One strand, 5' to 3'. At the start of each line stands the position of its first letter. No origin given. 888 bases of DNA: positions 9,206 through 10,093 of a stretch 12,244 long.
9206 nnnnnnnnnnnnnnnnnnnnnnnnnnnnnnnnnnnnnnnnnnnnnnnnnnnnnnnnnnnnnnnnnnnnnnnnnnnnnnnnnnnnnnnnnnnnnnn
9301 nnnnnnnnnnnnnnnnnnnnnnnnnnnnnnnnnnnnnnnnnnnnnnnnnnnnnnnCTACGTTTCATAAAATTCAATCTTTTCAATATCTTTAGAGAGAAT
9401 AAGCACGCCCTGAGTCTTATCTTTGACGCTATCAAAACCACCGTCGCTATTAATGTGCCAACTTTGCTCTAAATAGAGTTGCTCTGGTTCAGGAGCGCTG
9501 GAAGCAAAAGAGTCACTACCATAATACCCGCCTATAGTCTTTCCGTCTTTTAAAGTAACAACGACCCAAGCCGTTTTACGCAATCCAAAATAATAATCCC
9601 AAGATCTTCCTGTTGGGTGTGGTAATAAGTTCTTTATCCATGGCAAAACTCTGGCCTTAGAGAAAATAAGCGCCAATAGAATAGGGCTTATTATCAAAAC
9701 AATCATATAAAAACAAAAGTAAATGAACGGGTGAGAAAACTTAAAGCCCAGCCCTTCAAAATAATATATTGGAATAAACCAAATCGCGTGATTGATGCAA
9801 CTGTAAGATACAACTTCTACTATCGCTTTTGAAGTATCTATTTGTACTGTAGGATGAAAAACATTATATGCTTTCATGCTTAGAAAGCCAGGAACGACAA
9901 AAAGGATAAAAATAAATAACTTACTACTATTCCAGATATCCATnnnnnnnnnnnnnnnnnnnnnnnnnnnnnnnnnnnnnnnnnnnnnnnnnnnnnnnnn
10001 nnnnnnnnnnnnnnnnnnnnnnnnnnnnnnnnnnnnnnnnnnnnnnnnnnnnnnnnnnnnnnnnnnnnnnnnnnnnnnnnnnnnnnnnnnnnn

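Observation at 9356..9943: Lysogen-type membrane protein co-operonic with the PPPKKP peptides, a candidate exclusion or abortive-infection effector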

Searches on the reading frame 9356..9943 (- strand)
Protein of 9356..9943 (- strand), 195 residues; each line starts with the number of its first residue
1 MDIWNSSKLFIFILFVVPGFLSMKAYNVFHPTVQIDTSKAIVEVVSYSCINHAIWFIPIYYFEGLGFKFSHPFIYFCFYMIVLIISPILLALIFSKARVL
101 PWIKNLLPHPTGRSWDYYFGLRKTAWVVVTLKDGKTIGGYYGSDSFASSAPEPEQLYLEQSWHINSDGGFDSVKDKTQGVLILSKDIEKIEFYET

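Call 3: search_protein_families(library=pfam, proteins=[window:9356-9943:-], max_evalue=0.1)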
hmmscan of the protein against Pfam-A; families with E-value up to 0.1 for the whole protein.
window:9356-9943:- (195 aa): 1 family
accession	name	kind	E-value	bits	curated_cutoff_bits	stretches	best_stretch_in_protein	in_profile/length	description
PF19865.4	DUF6338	-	1.3e-34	120.1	26.5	1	5-194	4-201/205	Family of unknown function (DUF6338)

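Call 4: search_protein_families(library=phrogs, proteins=[window:9356-9943:-], max_evalue=0.1)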
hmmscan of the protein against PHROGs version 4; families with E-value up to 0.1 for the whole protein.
window:9356-9943:- (195 aa): 0 families

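Call 5: search_protein_families(library=padloc, proteins=[window:9356-9943:-], max_evalue=0.1)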
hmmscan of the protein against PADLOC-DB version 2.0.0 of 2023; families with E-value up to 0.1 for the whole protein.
window:9356-9943:- (195 aa): 0 families

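Call 6: search_protein_families(library=ncbifam, proteins=[window:9356-9943:-], max_evalue=0.1)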
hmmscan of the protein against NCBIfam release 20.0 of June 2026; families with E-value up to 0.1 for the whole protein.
window:9356-9943:- (195 aa): 0 families

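Call 11: find_homologous_proteins(query=window:9356-9943:-)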
Query window:9356-9943:- (195 aa): 138 proteins with E <= 0.001 among 244 candidates; the best 120 are listed.
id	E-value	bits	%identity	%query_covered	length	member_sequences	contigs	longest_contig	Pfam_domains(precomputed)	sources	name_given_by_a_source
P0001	1.8e-128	444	100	100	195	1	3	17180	PF19865.5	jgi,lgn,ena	-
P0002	1.1e-106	373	81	100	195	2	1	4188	PF19865.5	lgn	-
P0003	3.7e-82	293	64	99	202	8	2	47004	PF19865.5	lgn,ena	-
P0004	1.8e-80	287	64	99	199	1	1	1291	PF19865.5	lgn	-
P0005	1.1e-79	285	65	99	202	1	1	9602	PF19865.5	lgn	-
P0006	4.1e-78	280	62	99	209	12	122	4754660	PF19865.5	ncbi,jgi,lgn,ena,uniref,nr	ncbi:MAG TPA: hypothetical protein DEF87_16855 [Enterobacter asburiae]|jgi:hypothetical protein|unir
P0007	1.5e-77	278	59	99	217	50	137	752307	PF19865.5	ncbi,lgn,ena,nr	ncbi:Uncharacterised protein [Klebsiella pneumoniae]|nr:Uncharacterised protein [Klebsiella pneumoni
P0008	2.2e-75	271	60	99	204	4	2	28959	PF19865.5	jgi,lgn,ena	-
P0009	2.5e-75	270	59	99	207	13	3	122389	PF19865.5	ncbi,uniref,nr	ncbi:hypothetical protein ASR65_21640 [Salmonella enterica]|uniref:Uncharacterized protein n=1 Tax=S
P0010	2.7e-75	270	61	99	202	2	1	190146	PF19865.5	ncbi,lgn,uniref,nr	ncbi:DUF6338 family protein [Siccibacter turicensis]|uniref:DUF6338 family protein n=1 Tax=Siccibact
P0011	1.4e-74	268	57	99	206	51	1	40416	PF19865.5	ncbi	ncbi:DUF6338 family protein [Escherichia coli]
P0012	1.6e-74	268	58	99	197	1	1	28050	PF19865.5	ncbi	ncbi:hypothetical protein BXQ27_11100, partial [Klebsiella aerogenes]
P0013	1.8e-74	268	58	99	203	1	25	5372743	PF19865.5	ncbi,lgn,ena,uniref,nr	ncbi:DUF6338 family protein [Klebsiella aerogenes]|uniref:DUF6338 family protein n=1 Tax=Klebsiella 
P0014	1.8e-74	268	58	99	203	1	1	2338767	PF19865.5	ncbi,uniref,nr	ncbi:DUF6338 family protein [Klebsiella aerogenes]|uniref:DUF6338 family protein n=1 Tax=Klebsiella 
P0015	1.9e-74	268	58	99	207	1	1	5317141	PF19865.5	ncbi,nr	ncbi:hypothetical protein AL511_07065 [Klebsiella aerogenes]|nr:hypothetical protein AL511_07065 [Kl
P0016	2.0e-74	268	60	99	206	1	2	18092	PF19865.5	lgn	-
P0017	2.3e-74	267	61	99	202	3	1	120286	PF19865.5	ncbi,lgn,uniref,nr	ncbi:DUF6338 family protein [Klebsiella quasipneumoniae]|uniref:DUF6338 family protein n=1 Tax=Klebs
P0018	6.3e-74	266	60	99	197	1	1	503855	PF19865.5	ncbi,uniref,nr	ncbi:hypothetical protein J1781_25425 [Rahnella sp. C60]|uniref:DUF6338 family protein n=1 Tax=Rahne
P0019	2.5e-73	264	60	99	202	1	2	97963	PF19865.5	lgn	-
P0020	3.2e-73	264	61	99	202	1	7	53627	PF19865.5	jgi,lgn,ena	-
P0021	4.9e-73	263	58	99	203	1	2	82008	PF19865.5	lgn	-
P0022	7.0e-71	256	57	99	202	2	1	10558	PF19865.5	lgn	-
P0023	9.1e-68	246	53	99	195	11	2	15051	PF19865.5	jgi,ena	-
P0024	1.1e-66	242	52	99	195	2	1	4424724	PF19865.5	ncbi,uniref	ncbi:DUF6338 family protein [Dryocola sp. BD613]|uniref:DUF6338 family protein n=1 Tax=Dryocola sp. 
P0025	2.1e-66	241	52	100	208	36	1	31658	PF19865.5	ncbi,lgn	ncbi:TPA: DUF6338 family protein [Escherichia coli]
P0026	1.3e-65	239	52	100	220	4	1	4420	PF19865.5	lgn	-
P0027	1.9e-65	238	55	98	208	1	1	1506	PF19865.5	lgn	-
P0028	7.4e-65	236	53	99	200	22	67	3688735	PF19865.5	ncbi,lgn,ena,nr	ncbi:hypothetical protein D9F58_08275 [Escherichia coli]|nr:hypothetical protein [Escherichia coli] 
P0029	1.4e-62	229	51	99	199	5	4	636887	PF19865.5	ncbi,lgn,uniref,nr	ncbi:DUF6338 family protein [Proteus terrae]|uniref:DUF6338 family protein n=3 Tax=Proteus terrae Ta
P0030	4.9e-62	227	51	98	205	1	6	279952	PF19865.5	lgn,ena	-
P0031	5.3e-62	227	51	98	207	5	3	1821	PF19865.5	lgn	-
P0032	1.2e-61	226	51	98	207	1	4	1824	PF19865.5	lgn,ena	-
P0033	1.5e-61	225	51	98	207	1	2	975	PF19865.5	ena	-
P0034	3.9e-61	224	49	99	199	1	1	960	PF19865.5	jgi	jgi:hypothetical protein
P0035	2.4e-60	222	48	99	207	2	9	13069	PF19865.5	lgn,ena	-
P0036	3.6e-60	221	51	98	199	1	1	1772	PF19865.5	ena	-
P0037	4.5e-60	221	51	98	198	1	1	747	PF19865.5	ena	-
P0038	4.9e-60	221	50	99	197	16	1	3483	PF19865.5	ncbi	-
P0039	3.9e-59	218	49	98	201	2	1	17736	PF19865.5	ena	-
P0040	1.0e-58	216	48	99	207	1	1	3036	PF19865.5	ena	-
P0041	1.1e-58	216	49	100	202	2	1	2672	PF19865.5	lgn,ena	-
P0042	1.7e-58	215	47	99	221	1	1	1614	PF19865.5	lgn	-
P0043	2.1e-58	215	53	87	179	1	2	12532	PF19865.5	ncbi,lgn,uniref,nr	ncbi:DUF6338 family protein [Trabulsiella guamensis]|uniref:DUF6338 family protein n=1 Tax=Trabulsie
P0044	2.9e-58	215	48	99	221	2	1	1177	PF19865.5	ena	-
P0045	3.2e-58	215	48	99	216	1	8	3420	PF19865.5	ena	-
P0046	3.5e-58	215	47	98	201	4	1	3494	PF19865.5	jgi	jgi:hypothetical protein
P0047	3.7e-58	214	47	99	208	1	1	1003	PF19865.5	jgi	jgi:hypothetical protein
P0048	4.2e-58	214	50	99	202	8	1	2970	PF19865.5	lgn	-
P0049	4.3e-58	214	46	99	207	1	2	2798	PF19865.5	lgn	-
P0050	9.1e-58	213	48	100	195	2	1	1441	PF19865.5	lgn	-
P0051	1.4e-57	213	48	99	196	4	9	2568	PF19865.5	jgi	jgi:hypothetical protein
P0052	1.7e-57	212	48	99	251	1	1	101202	PF19865.5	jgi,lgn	jgi:hypothetical protein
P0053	2.1e-57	212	48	99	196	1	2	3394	PF19865.5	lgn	-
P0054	2.6e-57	212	47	99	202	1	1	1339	PF19865.5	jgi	jgi:hypothetical protein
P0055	4.6e-57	211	44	99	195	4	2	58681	PF19865.5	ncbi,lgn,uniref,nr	ncbi:DUF6338 family protein [Enterobacter kobei]|uniref:DUF6338 family protein n=1 Tax=Enterobacter 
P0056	6.0e-57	210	49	98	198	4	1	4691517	PF19865.5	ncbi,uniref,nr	ncbi:DUF6338 family protein [Psychrosphaera algicola]|uniref:DUF6338 family protein n=1 Tax=Psychros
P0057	6.5e-57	210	45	99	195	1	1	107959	PF19865.5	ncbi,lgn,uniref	ncbi:DUF6338 family protein [Dickeya undicola]|uniref:DUF6338 family protein n=1 Tax=Dickeya undicol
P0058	7.3e-57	210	49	99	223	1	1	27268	PF19865.5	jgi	jgi:hypothetical protein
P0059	1.1e-56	210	49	91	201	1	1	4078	PF19865.5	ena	-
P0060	1.3e-56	209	48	98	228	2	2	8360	PF19865.5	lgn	-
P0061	1.4e-56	209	49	98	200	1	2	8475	PF19865.5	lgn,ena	-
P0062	1.5e-56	209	48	99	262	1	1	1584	PF19865.5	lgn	-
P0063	1.6e-56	209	48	99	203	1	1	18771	PF19865.5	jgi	jgi:Family of unknown function (DUF6338)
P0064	1.8e-56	209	50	99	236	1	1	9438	PF19865.5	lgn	-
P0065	1.8e-56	209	48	98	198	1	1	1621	PF19865.5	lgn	-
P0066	2.8e-56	208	48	98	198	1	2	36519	PF19865.5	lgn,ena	-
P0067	3.0e-56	208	46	98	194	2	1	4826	PF19865.5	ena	-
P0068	3.2e-56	208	46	99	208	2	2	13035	PF19865.5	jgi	jgi:Family of unknown function (DUF6338)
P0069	3.8e-56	208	47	99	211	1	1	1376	PF19865.5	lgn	-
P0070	5.5e-56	207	47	99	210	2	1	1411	PF19865.5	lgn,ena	-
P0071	5.7e-56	207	46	99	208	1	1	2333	PF19865.5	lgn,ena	-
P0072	6.1e-56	207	47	99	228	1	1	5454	PF19865.5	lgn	-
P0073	6.7e-56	207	47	99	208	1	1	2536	PF19865.5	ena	-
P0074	7.1e-56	207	43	99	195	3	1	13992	PF19865.5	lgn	-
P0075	8.6e-56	207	47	99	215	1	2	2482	PF19865.5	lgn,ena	-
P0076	1.0e-55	206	49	100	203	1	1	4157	PF19865.5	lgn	-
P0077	1.2e-55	206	47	100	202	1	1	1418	PF19865.5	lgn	-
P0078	1.3e-55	206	47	99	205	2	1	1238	PF19865.5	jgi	jgi:Family of unknown function (DUF6338)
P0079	1.4e-55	206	48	99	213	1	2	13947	PF19865.5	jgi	jgi:uncharacterized protein DUF6338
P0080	1.8e-55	206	47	98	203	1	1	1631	PF19865.5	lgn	-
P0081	2.1e-55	205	47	99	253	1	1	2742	PF19865.5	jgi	-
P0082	2.3e-55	205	44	98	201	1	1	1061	PF19865.5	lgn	-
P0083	2.7e-55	205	48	99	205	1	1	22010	PF19865.5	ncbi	-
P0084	3.3e-55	205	46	99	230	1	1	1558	PF19865.5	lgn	-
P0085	3.6e-55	205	48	99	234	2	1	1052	PF19865.5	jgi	jgi:hypothetical protein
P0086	3.8e-55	205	46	99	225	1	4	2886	PF19865.5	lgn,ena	-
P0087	4.4e-55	204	47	99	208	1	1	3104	PF19865.5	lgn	-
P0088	4.8e-55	204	46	99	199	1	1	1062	PF19865.5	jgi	-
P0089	6.4e-55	204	44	99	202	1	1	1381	PF19865.5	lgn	-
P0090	7.4e-55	204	46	99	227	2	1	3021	PF19865.5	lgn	-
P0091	9.6e-55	203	47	100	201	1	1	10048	PF19865.5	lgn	-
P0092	1.0e-54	203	48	99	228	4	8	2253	PF19865.5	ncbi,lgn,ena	-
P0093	1.0e-54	203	47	99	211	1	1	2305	PF19865.5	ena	-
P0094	1.3e-54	203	46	99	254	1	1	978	PF19865.5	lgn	-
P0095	1.7e-54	202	46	98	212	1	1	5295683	PF19865.5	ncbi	ncbi:DUF6338 family protein [Pluralibacter gergoviae]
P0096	1.9e-54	202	48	99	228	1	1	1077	PF19865.5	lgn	-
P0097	2.1e-54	202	46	99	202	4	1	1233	PF19865.5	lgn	-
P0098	3.8e-54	201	51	98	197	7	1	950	PF19865.5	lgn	-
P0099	6.5e-54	201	44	100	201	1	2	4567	PF19865.5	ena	-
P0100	7.6e-54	200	47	99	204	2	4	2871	PF19865.5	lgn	-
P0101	5.8e-53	197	45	99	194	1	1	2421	PF19865.5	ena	-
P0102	7.5e-53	197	45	99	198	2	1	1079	PF19865.5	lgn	-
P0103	7.6e-53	197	46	100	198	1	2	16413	PF19865.5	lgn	-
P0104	8.0e-53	197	46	98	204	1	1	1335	PF19865.5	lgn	-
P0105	8.8e-53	197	57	77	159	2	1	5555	PF19865.5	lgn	-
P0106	2.8e-52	195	49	98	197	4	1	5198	PF19865.5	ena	-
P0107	3.7e-52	195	45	100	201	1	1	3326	PF19865.5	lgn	-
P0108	4.4e-52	195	45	99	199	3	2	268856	PF19865.5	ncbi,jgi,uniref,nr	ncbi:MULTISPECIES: DUF6338 family protein [unclassified Serratia (in: enterobacteria)]|uniref:DUF633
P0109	9.7e-52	193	45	99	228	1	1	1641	PF19865.5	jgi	jgi:hypothetical protein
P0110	9.9e-52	193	46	99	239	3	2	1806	PF19865.5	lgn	-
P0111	2.3e-51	192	45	98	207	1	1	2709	PF19865.5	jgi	jgi:hypothetical protein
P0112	5.4e-51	191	47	96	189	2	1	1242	PF19865.5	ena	-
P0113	1.5e-50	190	47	99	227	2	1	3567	PF19865.5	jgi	jgi:hypothetical protein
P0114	2.6e-50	189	46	99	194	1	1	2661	PF19865.5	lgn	-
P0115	6.6e-50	187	46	99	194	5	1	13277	PF19865.5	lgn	-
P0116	2.2e-49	186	43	99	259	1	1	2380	PF19865.5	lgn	-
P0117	5.4e-49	184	44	98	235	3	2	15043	PF19865.5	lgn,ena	-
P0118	6.3e-49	184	46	99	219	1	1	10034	PF19865.5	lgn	-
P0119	7.4e-49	184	43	99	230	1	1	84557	PF19865.5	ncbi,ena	-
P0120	1.0e-48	184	44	99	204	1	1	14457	PF19865.5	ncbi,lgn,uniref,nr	ncbi:MAG: hypothetical protein EI684_18995 [Candidatus Viridilinea halotolerans]|uniref:Uncharacteri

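Call 12: find_encoding_contigs(protein=window:9356-9943:-, flank=10000, max_places=10)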
Protein window:9356-9943:- (195 aa): 4 contigs read that carry it; 3 places shown.
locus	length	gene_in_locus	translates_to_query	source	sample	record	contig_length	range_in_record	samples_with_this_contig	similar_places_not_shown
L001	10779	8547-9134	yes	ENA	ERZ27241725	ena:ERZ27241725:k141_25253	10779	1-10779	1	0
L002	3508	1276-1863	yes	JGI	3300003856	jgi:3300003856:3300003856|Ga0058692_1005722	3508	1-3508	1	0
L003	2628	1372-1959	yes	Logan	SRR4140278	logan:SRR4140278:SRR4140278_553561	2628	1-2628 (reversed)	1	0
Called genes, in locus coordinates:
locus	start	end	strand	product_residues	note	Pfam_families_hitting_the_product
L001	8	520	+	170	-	PF00583:Acetyltransf_1, PF13673:Acetyltransf_10 (weak), PF13508:Acetyltransf_7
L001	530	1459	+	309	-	PF00528:BPD_transp_1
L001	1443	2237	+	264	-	PF02463:SMC_N (faint), PF13191:AAA_16 (weak), PF00005:ABC_tran, PF09818:ABC_ATPase (faint), PF13175:AAA_15 (faint), PF13304:AAA_21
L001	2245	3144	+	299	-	PF00497:SBP_bac_3, PF12974:Phosphonate-bd (faint)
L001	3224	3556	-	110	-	-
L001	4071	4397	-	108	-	-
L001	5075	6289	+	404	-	PF13356:Arm-DNA-bind_3, PF14659:Phage_int_SAM_3 (weak), PF22022:Phage_int_M, PF00589:Phage_integrase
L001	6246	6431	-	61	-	PF12728:HTH_17 (weak)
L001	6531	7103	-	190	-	PF05869:Dam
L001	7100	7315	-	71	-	-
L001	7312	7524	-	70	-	-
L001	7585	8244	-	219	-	-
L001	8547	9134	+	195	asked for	PF19865:DUF6338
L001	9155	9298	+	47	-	-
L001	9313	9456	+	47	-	-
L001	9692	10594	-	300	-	PF03837:RecT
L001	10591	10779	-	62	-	?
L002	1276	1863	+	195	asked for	PF19865:DUF6338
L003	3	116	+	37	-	?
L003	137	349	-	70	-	-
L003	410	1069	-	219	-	-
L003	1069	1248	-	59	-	-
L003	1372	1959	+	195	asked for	PF19865:DUF6338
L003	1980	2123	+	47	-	-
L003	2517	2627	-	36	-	?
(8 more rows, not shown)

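Call 21: find_related_loci(query=A1, collection=genome_contigs, flank=5000)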
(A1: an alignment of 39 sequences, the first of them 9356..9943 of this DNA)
Query A1 (195 aa) in genome_contigs; peptide patterns used: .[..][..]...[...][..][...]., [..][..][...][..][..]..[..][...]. (x = any residue, [..] = any of these).
201 stretches matched a pattern; 118 encode a relative of the query (tblastn E <= 1e-3); the best 80 are kept; 80 distinct loci.
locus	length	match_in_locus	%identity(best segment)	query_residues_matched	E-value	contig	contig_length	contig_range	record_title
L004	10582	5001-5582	57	1-194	1e-75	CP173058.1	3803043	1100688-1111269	Morganella morganii strain CYJ1 chromosome, complete genome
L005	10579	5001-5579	52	1-193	5e-70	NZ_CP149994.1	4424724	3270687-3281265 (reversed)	Dryocola sp. BD613 chromosome, complete genome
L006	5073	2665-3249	49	1-195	6e-65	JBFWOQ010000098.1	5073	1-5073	MAG: Porticoccaceae bacterium isolate CA_2019_TPBF_14 NODE_62882_length_5073_cov_15.359685_TPBF, whole genome shotgun se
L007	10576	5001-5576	49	1-192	7e-64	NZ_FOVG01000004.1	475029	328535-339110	Candidatus Pantoea varia isolate OV426, whole genome shotgun sequence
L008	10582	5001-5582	47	1-194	4e-63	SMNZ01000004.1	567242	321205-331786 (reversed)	Alteromonadaceae bacterium M269 M269_contig_4, whole genome shotgun sequence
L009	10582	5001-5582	46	1-194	2e-61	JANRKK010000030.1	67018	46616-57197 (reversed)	MAG: Alphaproteobacteria bacterium isolate bins.322 k141_3652389, whole genome shotgun sequence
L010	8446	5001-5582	47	1-194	4e-61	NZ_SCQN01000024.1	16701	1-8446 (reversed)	MAG: Castellaniella sp. isolate FW021_bin.21 FW021_bin.21-24524, whole genome shotgun sequence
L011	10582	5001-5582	47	1-194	5e-61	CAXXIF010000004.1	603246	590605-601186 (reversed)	MAG: Aeromonadaceae bacterium isolate a2a4d2f2-4c42-4584-8ff5-9e7a0589214e genome assembly, contig: contig_4, whole geno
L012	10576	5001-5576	49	1-192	3e-61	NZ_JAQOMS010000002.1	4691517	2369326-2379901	Psychrosphaera algicola strain G1-22 contig_2, whole genome shotgun sequence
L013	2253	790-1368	48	1-193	2e-61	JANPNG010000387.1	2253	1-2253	MAG: Hylemonella sp. isolate VAR_87_metabat_358 VAR_87_k141_3489009, whole genome shotgun sequence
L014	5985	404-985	46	1-194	2e-60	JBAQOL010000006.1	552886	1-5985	MAG: Ferribacterium limneticum isolate MFD03279_ilm_asm_bin11 k127_156949, whole genome shotgun sequence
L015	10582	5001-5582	51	1-194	1e-67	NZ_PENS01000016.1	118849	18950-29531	Proteus terrae strain LMG 28659 Scaffold15_1, whole genome shotgun sequence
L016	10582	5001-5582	44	1-194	4e-60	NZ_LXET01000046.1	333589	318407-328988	Hafnia paralvei ATCC 29927 Sequence00046, whole genome shotgun sequence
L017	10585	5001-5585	48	1-195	1e-59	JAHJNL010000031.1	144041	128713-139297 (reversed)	MAG: Proteobacteria bacterium isolate Old_saline_glass_biofilm.mb.15 Old_saline_glass_b.mb.15_k141_13588, whole genome s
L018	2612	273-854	49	1-194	8e-60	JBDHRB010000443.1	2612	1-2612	MAG: Candidatus Competibacteraceae bacterium isolate AS-MESO-3CA.407 NODE_147153_length_2612_cov_2.870217, whole genome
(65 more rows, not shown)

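Call 24: predict_structure(alignment_id=A1)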
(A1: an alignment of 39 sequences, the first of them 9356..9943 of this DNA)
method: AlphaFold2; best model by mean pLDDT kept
length: 195 residues; sequences in the alignment: 39
mean_pLDDT: 80.5   pTM: 0.53
mean pLDDT of the five models: 80.5, 79.9, 79.3, 78.0, 77.0
residues with pLDDT >= 90: 32; 70-90: 133; 50-70: 25; < 50: 5
segments of 3 or more residues with pLDDT < 50: none
pLDDT, mean of each block of 10 residues (from residue 1): 60 79 80 64 84 88 83 89 90 80 64 69 89 90 81 78 88 86 83 89
secondary structure, 60 per line:
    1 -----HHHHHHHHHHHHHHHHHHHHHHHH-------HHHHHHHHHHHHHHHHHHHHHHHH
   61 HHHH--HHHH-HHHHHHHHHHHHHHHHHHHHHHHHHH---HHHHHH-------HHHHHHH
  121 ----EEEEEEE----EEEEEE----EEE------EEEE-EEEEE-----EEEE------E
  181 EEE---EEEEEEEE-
elements in order: H6-29 H37-64 H67-70 H72-97 H101-106 H114-120 E125-131 E136-141 E146-148 E155-158 E160-164 E170-173 E180-183 E187-194
